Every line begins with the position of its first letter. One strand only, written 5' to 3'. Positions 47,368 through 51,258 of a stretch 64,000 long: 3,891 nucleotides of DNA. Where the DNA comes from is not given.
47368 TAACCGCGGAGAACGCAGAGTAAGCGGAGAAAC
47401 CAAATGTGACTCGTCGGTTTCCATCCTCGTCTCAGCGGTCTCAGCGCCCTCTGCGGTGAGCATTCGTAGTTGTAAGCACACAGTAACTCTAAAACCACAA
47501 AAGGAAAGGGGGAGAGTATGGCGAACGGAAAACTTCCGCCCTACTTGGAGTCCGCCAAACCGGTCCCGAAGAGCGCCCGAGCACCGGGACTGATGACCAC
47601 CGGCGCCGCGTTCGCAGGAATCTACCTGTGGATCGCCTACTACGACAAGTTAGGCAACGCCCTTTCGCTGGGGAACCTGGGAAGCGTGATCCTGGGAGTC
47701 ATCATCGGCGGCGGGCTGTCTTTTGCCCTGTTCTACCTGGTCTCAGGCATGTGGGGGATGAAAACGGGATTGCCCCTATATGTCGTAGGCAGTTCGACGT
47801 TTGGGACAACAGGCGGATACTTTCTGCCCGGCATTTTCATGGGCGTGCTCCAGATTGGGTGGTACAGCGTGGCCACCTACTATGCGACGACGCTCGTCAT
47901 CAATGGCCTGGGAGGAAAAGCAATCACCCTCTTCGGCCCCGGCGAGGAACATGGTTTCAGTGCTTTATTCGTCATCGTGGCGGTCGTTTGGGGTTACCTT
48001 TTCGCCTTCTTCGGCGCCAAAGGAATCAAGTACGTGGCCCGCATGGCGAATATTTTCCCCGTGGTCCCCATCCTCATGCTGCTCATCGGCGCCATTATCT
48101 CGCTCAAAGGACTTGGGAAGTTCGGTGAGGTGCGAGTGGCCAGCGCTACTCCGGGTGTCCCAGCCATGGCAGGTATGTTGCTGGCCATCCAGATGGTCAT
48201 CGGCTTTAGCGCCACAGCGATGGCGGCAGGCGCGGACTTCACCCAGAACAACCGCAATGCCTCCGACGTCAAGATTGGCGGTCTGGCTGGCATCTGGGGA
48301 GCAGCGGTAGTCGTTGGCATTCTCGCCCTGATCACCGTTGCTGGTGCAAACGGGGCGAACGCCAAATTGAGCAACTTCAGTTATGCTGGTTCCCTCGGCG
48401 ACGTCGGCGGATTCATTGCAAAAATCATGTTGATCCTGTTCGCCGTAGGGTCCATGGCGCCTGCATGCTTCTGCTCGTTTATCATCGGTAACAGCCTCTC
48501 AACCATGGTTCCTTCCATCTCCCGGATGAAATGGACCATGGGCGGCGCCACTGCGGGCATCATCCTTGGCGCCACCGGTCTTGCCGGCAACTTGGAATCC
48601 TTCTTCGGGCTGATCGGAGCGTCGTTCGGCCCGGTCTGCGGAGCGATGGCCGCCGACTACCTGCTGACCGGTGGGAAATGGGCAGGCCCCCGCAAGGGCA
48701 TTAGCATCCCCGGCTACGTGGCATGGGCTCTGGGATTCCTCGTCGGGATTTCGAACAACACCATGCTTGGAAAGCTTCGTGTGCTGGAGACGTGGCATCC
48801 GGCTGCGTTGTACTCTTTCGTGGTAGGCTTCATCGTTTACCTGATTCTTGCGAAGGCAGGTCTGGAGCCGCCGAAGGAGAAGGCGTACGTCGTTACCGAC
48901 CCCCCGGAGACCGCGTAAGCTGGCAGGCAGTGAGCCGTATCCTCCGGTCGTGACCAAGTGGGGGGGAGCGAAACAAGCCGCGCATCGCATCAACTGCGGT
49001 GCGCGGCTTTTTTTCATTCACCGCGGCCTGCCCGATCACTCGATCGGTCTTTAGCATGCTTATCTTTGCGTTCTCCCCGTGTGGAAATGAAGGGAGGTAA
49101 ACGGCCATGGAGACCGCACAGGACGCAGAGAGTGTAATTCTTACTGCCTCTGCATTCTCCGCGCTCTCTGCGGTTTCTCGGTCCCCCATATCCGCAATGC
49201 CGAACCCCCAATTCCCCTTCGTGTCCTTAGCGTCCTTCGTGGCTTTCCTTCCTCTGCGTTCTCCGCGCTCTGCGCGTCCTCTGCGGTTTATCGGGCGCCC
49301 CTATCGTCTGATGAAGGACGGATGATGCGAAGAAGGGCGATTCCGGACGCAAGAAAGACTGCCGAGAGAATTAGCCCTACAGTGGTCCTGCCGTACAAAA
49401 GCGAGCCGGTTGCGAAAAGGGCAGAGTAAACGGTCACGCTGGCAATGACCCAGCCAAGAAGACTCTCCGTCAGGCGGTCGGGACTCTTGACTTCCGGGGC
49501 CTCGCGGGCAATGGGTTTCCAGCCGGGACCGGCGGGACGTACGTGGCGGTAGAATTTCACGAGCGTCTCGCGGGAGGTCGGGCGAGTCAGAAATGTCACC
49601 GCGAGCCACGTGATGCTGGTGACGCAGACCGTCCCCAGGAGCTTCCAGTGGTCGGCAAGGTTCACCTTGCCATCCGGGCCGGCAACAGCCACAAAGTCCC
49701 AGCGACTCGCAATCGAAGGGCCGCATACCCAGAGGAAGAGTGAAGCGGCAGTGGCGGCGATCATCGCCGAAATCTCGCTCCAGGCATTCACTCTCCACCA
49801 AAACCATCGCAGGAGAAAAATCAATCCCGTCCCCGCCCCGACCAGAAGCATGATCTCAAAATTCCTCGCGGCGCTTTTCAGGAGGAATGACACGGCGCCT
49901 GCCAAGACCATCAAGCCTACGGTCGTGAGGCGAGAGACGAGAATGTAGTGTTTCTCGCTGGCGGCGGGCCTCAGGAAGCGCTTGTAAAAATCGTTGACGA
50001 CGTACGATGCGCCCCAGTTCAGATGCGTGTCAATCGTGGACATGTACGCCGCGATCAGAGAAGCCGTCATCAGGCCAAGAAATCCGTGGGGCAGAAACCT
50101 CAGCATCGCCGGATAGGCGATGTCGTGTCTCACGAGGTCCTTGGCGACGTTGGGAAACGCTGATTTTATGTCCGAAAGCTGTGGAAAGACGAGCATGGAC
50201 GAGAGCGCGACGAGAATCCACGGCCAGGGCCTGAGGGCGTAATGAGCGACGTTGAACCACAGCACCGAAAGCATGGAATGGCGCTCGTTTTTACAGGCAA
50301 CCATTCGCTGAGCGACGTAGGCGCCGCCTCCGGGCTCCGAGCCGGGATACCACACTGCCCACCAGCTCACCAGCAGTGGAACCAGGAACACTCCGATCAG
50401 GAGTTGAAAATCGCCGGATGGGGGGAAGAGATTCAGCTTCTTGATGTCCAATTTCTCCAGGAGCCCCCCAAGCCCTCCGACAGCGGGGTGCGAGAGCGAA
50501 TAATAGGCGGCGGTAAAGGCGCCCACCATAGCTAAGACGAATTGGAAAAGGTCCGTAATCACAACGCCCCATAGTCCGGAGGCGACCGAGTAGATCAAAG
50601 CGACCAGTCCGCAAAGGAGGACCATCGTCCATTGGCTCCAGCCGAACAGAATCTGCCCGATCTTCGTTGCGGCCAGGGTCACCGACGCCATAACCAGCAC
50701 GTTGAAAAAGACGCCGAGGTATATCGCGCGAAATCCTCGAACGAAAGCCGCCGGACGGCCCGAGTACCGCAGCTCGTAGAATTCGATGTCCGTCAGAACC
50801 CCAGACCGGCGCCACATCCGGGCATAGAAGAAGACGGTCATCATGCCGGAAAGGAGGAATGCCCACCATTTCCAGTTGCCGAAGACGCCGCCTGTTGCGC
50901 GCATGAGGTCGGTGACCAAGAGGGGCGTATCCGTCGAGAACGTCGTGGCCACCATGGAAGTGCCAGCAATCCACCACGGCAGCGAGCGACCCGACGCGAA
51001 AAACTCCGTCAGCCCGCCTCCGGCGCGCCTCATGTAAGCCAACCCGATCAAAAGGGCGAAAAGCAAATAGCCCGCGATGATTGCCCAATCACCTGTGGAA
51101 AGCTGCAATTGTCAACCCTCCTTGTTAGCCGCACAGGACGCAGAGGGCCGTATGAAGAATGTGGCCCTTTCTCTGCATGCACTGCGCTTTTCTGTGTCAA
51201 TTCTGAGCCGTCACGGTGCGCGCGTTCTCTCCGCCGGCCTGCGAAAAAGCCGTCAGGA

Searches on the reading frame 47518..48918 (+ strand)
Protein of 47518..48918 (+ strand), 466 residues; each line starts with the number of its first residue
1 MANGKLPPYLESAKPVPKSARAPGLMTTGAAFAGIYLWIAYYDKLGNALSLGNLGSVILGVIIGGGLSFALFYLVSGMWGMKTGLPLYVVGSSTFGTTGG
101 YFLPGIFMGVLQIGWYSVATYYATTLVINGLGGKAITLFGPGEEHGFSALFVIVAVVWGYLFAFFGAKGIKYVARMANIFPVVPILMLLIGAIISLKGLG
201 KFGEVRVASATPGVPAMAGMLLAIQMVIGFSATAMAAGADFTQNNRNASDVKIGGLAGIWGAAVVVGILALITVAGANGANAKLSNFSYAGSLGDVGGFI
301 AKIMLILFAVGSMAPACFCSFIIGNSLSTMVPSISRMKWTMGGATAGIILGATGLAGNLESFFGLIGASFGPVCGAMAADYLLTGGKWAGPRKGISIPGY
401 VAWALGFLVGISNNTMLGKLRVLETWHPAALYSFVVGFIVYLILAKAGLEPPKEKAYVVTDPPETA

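Call 21: search_protein_families(library=pfam, proteins=[window:47518-48918:+], max_evalue=0.01)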
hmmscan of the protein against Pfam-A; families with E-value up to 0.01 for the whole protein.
window:47518-48918:+ (466 aa): 1 family
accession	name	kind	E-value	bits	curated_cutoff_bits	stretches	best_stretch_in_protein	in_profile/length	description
PF02133.21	Transp_cyt_pur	-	2.4e-11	43.5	23.5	1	15-385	1-374/440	Permease for cytosine/purines, uracil, thiamine, allantoin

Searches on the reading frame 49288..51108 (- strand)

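Call 21: search_protein_families(library=pfam, proteins=[window:49288-51108:-], max_evalue=0.01)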
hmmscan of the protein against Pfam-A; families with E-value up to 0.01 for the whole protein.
window:49288-51108:- (606 aa): 1 family
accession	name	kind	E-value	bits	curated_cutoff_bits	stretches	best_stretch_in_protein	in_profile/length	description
PF00474.23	SSF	-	9.9e-28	97.6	22.8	1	36-450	1-404/406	Sodium:solute symporter family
